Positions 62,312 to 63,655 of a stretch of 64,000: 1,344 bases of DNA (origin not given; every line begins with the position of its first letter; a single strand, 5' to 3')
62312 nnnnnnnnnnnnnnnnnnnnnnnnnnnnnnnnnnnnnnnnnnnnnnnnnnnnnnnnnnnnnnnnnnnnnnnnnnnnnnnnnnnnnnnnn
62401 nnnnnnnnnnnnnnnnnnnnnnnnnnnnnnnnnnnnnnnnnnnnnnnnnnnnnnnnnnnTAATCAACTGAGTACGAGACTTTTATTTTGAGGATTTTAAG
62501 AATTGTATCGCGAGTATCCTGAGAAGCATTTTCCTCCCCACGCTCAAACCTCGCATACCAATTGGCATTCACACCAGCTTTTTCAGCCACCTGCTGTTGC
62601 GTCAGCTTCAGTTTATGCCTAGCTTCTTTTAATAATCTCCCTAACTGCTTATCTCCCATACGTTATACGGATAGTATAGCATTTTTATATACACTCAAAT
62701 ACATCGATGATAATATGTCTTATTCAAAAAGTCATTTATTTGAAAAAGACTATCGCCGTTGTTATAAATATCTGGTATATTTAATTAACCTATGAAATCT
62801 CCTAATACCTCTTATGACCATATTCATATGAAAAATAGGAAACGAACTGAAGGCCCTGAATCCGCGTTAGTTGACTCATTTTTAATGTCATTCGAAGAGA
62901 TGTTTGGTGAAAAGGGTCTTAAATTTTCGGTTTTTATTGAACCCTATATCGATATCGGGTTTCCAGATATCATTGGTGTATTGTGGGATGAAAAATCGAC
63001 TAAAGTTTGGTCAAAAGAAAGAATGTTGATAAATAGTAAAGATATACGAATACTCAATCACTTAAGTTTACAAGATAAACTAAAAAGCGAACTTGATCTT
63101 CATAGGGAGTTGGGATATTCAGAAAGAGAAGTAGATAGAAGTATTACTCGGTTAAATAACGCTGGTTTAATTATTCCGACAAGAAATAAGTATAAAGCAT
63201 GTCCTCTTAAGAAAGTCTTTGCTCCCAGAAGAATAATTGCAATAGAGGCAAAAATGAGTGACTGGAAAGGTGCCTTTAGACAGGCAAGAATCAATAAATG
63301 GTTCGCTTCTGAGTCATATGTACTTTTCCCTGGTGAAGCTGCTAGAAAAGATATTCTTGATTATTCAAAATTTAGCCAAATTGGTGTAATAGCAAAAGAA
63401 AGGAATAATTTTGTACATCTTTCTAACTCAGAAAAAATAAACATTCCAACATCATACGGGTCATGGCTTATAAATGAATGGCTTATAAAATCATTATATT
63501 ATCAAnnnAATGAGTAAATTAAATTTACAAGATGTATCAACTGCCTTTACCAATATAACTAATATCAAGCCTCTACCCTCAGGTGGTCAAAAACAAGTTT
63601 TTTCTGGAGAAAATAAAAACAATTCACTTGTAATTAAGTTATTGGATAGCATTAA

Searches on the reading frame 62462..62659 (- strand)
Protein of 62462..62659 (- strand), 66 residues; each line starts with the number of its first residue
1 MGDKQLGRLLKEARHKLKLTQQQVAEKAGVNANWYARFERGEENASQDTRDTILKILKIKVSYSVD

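Call 6: search_protein_families(library=pfam, proteins=[window:62462-62659:-], max_evalue=1)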
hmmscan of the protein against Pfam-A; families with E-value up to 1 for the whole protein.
window:62462-62659:- (66 aa): 7 families
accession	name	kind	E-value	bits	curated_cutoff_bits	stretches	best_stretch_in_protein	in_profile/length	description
PF13560.12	HTH_31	-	4.5e-11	43.3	27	1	5-49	1-46/64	Helix-turn-helix domain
PF01381.28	HTH_3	-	1.4e-08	35.1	23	1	10-63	1-54/55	Helix-turn-helix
PF12844.13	HTH_19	-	1.2e-07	31.9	30.2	1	7-58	1-52/64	Helix-turn-helix domain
PF15731.11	MqsA_antitoxin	-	0.00022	21.8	30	1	8-48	72-112/131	Antitoxin component of bacterial toxin-antitoxin system, MqsA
PF13413.12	HTH_25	-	0.023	15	24.6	1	9-39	1-31/62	Helix-turn-helix domain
PF00356.27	LacI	-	0.038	14.2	27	1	22-58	3-39/46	Bacterial regulatory proteins, lacI family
PF13443.12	HTH_26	-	0.077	13.7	22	1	10-61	2-54/63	Cro/C1-type HTH DNA-binding domain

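Call 7: search_protein_families(library=padloc, proteins=[window:62462-62659:-], max_evalue=1)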
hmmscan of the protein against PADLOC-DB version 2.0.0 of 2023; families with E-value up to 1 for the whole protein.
window:62462-62659:- (66 aa): 16 families
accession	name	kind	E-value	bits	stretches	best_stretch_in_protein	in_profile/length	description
PDLC04142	capH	-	1.2e-08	33.9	1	4-65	5-66/103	capH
PDLC02926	HTH_VI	-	8.9e-08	30.3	1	6-62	2-58/92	-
PDLC03949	RmrA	-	9.8e-07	25.9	1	10-63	7-60/363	-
PDLC03952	RmrA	-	4.9e-06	23.6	1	9-63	26-80/395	-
PDLC03947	RmrA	-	1e-05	22.6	1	7-63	13-69/383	-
PDLC03946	RmrA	-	1.1e-05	22.4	1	10-63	7-60/357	-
PDLC03665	Control_protein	-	3.2e-05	22.1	1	7-62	10-66/77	control protein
PDLC03953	RmrA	-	7.4e-05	20.1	1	6-62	6-62/373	-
PDLC03944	RmrA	-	0.00039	17.6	1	7-63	8-64/384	-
PDLC03954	RmrA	-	0.00043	17.3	1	7-63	12-68/380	-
PDLC03948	RmrA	-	0.0012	15.9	1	9-63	12-66/397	-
PDLC03669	Control_protein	-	0.0037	15.5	1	9-49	13-53/96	control protein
PDLC03666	Control_protein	-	0.0044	15.5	1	6-62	7-63/77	control protein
PDLC03951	RmrA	-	0.0062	13.5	1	9-63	12-66/400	-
PDLC03943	RmrA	-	0.014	12.5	1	7-61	4-58/370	-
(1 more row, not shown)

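Call 30: search_protein_families(library=ncbifam, proteins=[window:62462-62659:-], max_evalue=1)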
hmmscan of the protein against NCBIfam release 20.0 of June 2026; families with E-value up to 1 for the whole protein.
window:62462-62659:- (66 aa): 20 families
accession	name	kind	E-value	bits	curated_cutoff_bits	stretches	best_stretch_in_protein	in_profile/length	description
TIGR03070.1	couple_hipB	subfamily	1.1e-10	41.3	71.65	1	4-49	1-46/58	type II toxin-antitoxin system Y4mF family antitoxin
NF041951.1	phage_RstR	subfamily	9.5e-10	38.7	80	1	7-61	4-58/108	RstR family transcriptional repressor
TIGR03830.1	CxxCG_CxxCG_HTH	subfamily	3.4e-07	30.1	61.8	1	7-57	67-116/127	type II TA system antitoxin MqsA family protein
TIGR00270.2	TIGR00270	equivalog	1e-05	25.4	110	1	8-62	78-132/159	multiprotein bridging factor aMBF1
NF006015.0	PRK08154.1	subfamily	2.2e-05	23.8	204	1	4-47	29-72/314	anaerobic benzoate catabolism transcriptional regulator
NF007271.0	PRK09726.1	equivalog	2.7e-05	24.1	79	1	4-60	11-67/88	type II toxin-antitoxin system antitoxin HipB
NF041575.1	antitoxPezA_Strep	equivalog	8.1e-05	22.6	290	1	7-63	3-57/158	type II toxin-antitoxin system antitoxin PezA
NF007257.0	PRK09706.1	subfamily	0.00057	19.7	101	1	1-48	1-48/135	transcriptional repressor DicA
NF047948.1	male_kill_WMK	equivalog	0.00075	19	300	1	5-62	5-62/300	WO male-killing family protein Wmk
NF041677.1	trans_regClgR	equivalog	0.0011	19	170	1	6-62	9-65/113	transcriptional regulator ClgR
NF040522.1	VC1465_fam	subfamily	0.0011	19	70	1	10-44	1-35/111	VC1465 family Xer recombination activation factor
NF003162.0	PRK04140.1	equivalog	0.0016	17.6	263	1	7-66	128-187/317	transcriptional regulator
NF007408.0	PRK09943.1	equivalog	0.0027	17.3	211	1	3-62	3-64/185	HTH-type transcriptional regulator PuuR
NF008109.0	PRK10856.1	equivalog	0.0083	15.9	208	1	6-29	15-38/334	cytoskeleton protein RodZ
NF041493.1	MobT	equivalog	0.0098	14.7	600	1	10-58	1-49/383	MobT family relaxase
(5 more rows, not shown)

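Call 31: search_protein_families(library=phrogs, proteins=[window:62462-62659:-], max_evalue=0.1)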
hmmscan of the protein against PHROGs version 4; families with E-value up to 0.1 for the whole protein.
window:62462-62659:- (66 aa): 28 families (the best 25 are shown)
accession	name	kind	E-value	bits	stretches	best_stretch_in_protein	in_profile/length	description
phrog_8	-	transcription regulation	4.3e-09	37.3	1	4-49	75-120/346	transcriptional regulator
phrog_7241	-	transcription regulation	4.3e-08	34.2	1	10-61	66-117/122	transcriptional regulator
phrog_3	-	transcription regulation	6.7e-08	33.7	1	4-62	87-141/430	transcriptional repressor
phrog_1373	-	transcription regulation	1.4e-06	29.4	1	6-61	64-119/166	transcriptional regulator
phrog_5823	-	transcription regulation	1.6e-06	28.5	1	5-62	6-64/404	transcriptional regulator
phrog_7950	-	transcription regulation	2.1e-06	28.7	1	10-47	12-50/68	transcriptional repressor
phrog_2439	-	transcription regulation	1.1e-05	25.5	1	7-63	9-65/367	transcriptional regulator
phrog_4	-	transcription regulation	1.4e-05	25.3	1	5-62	132-189/400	transcriptional repressor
phrog_6962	-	unknown function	8.6e-05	23.8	1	7-44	3-40/73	-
phrog_2328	-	transcription regulation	0.00037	21.3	1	6-54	16-64/128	transcriptional repressor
phrog_2104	-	unknown function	0.00097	20.3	1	10-46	44-80/103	-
phrog_19114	-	unknown function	0.0017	19.4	1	10-47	76-113/135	-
phrog_11187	-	transcription regulation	0.0022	18.8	1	10-57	12-59/63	transcriptional regulator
phrog_14076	-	transcription regulation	0.0023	19.4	1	10-45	18-56/86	transcriptional regulator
phrog_27318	-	unknown function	0.0031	17.8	1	4-62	3-60/289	-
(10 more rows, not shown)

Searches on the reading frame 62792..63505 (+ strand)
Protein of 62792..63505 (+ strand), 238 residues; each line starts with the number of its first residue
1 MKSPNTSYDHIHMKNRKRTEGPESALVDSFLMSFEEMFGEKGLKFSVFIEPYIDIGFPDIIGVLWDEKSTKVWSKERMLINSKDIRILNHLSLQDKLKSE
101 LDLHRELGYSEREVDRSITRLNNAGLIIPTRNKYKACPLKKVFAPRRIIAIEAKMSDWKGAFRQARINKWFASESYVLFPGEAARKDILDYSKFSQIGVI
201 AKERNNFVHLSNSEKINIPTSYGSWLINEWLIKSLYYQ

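Call 6: search_protein_families(library=pfam, proteins=[window:62792-63505:+], max_evalue=1)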
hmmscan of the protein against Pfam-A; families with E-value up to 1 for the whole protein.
window:62792-63505:+ (238 aa): 4 families
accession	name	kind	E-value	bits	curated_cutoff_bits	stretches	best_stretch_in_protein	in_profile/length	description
PF07900.17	DUF1670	-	0.0029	17.5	25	1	74-135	79-144/220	Protein of unknown function (DUF1670)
PF22381.2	Staph_reg_Sar_Rot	-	0.011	16.3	27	1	73-133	5-64/85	Transcriptional regulator SarA/Rot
PF07848.18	PaaX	-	0.018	15.7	24.8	1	101-133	27-59/70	PaaX-like protein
PF13463.12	HTH_27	-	0.035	14.8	22.2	1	82-134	3-53/68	Winged helix DNA-binding domain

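Call 7: search_protein_families(library=padloc, proteins=[window:62792-63505:+], max_evalue=1)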
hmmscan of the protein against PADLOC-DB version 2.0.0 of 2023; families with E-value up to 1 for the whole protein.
window:62792-63505:+ (238 aa): 7 families
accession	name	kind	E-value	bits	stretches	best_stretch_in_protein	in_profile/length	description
PDLC01879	CARF3--CARF_TM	-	0.00022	18.9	1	80-141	154-214/222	-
PDLC01870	CARF3--CARF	-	0.0015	16.4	1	70-133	124-187/228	-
PDLC01044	Csa3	-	0.0036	15.2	1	79-137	133-187/194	Type I-A associated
PDLC01434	CasR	-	0.0068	14.3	1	80-142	126-185/191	"CAS-I,CAS-II,CAS-III,CAS-IV,CAS-V,CAS-VI; associated_signaling"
PDLC01438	Csa3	-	0.0092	14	1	78-163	144-221/305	"CAS-I,CAS-II,CAS-III,CAS-IV,CAS-V,CAS-VI; associated_signaling"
PDLC01268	CasR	-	0.015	13.3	1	80-136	122-176/179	"CAS-I,CAS-II,CAS-III,CAS-IV,CAS-V,CAS-VI; associated_signaling"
PDLC01866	CARF3--CARF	-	0.021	12.8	1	80-137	137-194/207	-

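Call 30: search_protein_families(library=ncbifam, proteins=[window:62792-63505:+], max_evalue=1)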
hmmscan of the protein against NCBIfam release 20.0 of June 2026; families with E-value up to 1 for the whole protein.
window:62792-63505:+ (238 aa): 5 families
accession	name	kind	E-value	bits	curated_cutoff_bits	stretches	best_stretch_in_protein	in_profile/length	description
NF053606.1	Sta1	subfamily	2.9e-05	24.1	80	1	80-135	18-72/100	Sta1 family transcriptional regulator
NF040939.2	trans_reg_lrs14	equivalog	0.00024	21.1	90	1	80-133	19-72/103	Lrs14 family HTH-type transcriptional regulator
TIGR01889.1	Staph_reg_Sar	paralog_domain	0.0016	18.8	62.6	1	68-133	11-79/109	staphylococcal accessory regulator family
NF040947.1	trans_reg_LysM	equivalog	0.11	12.2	180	1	81-127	2-47/136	HTH-type transcriptional regulator LysM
NF041413.1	ArsR_Rv2640c_fam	equivalog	0.18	12.2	155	1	66-132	26-93/118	Rv2640c family ArsR-like transcriptional regulator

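Call 31: search_protein_families(library=phrogs, proteins=[window:62792-63505:+], max_evalue=0.1)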
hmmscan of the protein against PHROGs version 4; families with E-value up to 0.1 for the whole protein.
window:62792-63505:+ (238 aa): 1 family
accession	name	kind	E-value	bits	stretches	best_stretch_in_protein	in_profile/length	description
phrog_2440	-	transcription regulation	0.003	18.5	1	82-132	28-80/126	transcriptional regulator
